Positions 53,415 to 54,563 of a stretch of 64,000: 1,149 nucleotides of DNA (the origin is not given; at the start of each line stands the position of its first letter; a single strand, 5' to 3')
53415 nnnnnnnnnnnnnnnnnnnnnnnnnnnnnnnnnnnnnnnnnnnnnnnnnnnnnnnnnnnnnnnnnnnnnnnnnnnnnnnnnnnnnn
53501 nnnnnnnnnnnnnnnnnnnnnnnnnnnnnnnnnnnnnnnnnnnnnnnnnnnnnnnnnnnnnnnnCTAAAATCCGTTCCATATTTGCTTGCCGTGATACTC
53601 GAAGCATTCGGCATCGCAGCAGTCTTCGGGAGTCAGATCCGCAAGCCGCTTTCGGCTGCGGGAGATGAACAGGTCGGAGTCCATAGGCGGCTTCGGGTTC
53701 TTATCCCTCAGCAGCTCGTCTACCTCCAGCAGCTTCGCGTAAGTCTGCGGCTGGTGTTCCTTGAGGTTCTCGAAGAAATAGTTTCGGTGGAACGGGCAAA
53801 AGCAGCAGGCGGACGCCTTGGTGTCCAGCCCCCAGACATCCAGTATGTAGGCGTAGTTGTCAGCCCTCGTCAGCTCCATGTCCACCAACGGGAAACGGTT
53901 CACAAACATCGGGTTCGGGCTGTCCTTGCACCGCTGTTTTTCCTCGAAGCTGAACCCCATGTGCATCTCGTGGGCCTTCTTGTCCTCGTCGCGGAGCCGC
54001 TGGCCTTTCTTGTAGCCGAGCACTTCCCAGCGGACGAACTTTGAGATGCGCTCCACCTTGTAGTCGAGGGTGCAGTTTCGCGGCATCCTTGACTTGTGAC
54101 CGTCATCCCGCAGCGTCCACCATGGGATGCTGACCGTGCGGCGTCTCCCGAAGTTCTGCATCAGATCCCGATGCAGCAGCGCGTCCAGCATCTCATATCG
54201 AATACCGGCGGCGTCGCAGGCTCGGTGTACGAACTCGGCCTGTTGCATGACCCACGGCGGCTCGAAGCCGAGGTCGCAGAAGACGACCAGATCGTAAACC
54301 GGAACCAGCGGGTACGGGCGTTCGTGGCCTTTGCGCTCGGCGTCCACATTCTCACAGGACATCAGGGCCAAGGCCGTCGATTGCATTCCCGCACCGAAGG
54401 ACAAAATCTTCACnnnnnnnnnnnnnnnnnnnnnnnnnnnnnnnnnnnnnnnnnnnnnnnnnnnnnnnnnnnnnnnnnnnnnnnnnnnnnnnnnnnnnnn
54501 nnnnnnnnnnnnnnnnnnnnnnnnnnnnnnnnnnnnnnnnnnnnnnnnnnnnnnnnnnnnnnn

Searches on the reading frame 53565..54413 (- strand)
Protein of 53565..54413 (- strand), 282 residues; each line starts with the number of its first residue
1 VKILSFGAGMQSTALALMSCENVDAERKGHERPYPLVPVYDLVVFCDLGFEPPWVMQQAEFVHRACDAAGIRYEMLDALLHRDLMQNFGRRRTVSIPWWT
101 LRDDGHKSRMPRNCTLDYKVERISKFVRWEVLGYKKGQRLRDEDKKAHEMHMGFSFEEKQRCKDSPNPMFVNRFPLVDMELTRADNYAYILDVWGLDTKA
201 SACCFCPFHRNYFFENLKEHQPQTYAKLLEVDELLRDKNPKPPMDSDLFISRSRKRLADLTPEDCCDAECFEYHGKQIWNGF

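Call 28: search_protein_families(library=phrogs, proteins=[window:53565-54413:-], max_evalue=0.001)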
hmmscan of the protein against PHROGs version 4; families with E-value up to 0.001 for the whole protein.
window:53565-54413:- (282 aa): 1 family
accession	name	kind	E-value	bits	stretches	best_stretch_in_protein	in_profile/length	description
phrog_424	-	moron, auxiliary metabolic gene and host takeover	1.4e-18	68.2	1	3-270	164-410/460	phosphoadenosine phosphosulfate reductase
